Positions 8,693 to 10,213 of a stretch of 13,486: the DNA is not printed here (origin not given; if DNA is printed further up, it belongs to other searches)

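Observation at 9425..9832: The immunity-slot protein carries a nucleotidyl-cyclase-like palm domain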

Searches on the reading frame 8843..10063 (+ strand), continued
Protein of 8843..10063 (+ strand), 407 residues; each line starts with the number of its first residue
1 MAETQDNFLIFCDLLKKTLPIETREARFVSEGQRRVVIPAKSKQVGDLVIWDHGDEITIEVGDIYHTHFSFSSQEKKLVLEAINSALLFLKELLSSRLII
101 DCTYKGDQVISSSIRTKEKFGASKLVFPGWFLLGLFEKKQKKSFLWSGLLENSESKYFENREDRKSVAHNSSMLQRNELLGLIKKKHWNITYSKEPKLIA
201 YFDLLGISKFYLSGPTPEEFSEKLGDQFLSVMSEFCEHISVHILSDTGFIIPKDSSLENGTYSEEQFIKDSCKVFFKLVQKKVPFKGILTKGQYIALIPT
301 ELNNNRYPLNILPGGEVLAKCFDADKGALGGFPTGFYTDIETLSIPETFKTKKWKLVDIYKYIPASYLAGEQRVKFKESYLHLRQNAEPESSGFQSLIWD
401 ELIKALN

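Call 89: find_encoding_contigs(protein=P0010, flank=7000, max_places=2)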
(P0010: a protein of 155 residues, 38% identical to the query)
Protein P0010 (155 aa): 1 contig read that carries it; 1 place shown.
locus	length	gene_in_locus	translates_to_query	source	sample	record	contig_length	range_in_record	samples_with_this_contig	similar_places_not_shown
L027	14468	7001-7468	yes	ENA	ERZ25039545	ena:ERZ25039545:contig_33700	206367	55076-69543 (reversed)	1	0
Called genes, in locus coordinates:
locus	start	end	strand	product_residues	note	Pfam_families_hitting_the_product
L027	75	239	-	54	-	-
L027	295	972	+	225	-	-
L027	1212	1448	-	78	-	-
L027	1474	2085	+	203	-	PF01871:AMMECR1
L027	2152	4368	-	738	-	PF03781:FGE-sulfatase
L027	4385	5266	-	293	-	PF00884:Sulfatase, PF16347:SGSH_C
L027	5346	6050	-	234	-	PF00884:Sulfatase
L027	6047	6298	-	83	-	-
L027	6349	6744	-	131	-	-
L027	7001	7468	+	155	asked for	-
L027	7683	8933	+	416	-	PF22842:Pel9A-like_beta_helix, PF13229:Beta_helix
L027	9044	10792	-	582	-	PF02518:HATPase_c, PF00072:Response_reg, PF01627:Hpt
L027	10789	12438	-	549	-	PF08448:PAS_4 (weak), PF13426:PAS_9 (faint), PF13596:PAS_10 (faint), PF08448:PAS_4, PF08447:PAS_3 (weak), PF00512:HisKA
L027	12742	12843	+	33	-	-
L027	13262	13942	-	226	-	PF13493:DUF4118, PF00989:PAS, PF13188:PAS_8 (weak), PF08448:PAS_4 (weak)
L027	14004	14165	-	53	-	PF00196:GerE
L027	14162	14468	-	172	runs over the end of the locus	PF00072:Response_reg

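Call 90: find_encoding_contigs(protein=P0013, flank=7000, max_places=2)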
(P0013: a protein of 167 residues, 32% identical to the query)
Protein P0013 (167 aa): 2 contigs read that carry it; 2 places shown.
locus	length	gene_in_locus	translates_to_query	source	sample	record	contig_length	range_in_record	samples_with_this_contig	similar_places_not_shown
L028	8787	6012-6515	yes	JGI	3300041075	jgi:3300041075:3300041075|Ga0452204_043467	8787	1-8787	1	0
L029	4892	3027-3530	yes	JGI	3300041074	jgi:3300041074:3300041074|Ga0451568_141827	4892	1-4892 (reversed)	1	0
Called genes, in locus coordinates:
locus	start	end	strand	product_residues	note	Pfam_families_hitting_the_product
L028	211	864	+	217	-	-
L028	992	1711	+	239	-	PF01209:Ubie_methyltran, PF13847:Methyltransf_31, PF08241:Methyltransf_11, PF08242:Methyltransf_12, PF13649:Methyltransf_25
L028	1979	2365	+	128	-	-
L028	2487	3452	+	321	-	PF00542:Ribosomal_L12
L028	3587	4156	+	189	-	PF00293:NUDIX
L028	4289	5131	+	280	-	-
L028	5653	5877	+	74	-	-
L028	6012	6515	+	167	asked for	-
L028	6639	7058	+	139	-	-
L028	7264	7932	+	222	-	PF00857:Isochorismatase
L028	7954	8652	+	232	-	PF00583:Acetyltransf_1 (weak), PF13508:Acetyltransf_7 (weak)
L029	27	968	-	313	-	PF01548:DEDD_Tnp_IS110, PF02371:Transposase_20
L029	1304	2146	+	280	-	-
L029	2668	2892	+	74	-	-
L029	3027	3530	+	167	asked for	-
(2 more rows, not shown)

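Call 91: find_encoding_contigs(protein=P0018, flank=7000, max_places=2)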
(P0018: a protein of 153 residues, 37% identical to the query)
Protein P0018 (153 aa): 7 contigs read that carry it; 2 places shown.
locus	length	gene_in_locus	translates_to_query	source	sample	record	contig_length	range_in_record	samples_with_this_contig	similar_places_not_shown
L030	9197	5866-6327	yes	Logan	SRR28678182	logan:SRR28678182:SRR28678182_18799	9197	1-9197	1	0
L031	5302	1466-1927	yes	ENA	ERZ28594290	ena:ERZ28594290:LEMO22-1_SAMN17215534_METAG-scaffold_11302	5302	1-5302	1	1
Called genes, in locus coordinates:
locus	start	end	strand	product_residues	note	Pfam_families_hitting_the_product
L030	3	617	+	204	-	?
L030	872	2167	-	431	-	PF00365:PFK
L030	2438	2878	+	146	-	-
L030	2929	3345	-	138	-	PF02369:Big_1 (weak)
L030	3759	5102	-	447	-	PF00289:Biotin_carb_N, PF02222:ATP-grasp, PF02786:CPSase_L_D2, PF08443:RimK (faint), PF07478:Dala_Dala_lig_C (weak), PF02785:Biotin_carb_C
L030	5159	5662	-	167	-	PF00364:Biotin_lipoyl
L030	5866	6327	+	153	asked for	-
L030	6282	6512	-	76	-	-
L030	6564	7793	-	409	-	PF01321:Creatinase_N, PF00557:Peptidase_M24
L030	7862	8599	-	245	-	PF00702:Hydrolase, PF12710:HAD, PF13419:HAD_2, PF13242:Hydrolase_like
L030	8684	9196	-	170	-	?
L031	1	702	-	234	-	?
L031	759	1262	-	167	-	PF00364:Biotin_lipoyl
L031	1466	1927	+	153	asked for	-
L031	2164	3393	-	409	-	PF01321:Creatinase_N, PF00557:Peptidase_M24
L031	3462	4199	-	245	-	PF00702:Hydrolase, PF12710:HAD, PF13419:HAD_2, PF13242:Hydrolase_like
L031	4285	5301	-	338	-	?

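Call 94: list_cluster_members(proteins=[P0001, P0003, P0004, P0040, P0012, P0011, P0017, P0090, P0092])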
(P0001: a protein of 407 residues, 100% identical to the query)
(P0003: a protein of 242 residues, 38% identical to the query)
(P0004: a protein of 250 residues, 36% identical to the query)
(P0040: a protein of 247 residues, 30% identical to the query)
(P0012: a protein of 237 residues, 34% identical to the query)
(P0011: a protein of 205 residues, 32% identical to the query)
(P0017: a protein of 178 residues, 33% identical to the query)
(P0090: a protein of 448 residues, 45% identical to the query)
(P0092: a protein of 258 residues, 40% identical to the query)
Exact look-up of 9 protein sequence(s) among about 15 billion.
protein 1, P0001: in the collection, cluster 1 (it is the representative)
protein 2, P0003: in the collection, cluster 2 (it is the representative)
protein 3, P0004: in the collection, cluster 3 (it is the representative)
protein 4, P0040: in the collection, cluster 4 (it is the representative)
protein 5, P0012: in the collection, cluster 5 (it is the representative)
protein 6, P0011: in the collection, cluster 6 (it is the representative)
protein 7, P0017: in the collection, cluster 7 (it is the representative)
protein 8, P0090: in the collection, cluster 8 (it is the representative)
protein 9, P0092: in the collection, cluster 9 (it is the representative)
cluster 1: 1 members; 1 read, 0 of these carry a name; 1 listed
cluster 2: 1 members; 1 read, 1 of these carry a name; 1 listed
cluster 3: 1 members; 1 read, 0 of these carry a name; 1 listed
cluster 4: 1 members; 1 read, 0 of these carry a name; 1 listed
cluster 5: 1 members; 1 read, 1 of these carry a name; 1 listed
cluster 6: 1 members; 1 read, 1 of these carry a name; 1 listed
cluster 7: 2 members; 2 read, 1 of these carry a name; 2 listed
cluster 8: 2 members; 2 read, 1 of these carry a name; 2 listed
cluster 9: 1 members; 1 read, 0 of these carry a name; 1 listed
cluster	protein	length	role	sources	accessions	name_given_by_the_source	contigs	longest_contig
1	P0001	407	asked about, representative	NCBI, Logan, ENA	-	-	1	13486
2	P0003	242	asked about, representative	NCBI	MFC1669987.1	hypothetical protein ACFL20_06300 [Spirochaetota bacterium]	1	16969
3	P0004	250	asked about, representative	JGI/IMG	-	-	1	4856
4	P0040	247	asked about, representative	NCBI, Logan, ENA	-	-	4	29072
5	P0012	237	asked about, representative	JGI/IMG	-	hypothetical protein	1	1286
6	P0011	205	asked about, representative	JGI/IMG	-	hypothetical protein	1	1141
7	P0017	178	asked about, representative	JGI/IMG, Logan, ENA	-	-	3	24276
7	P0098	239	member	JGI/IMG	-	hypothetical protein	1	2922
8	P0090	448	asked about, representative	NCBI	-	-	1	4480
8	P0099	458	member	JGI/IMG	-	hypothetical protein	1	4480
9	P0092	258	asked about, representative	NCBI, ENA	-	-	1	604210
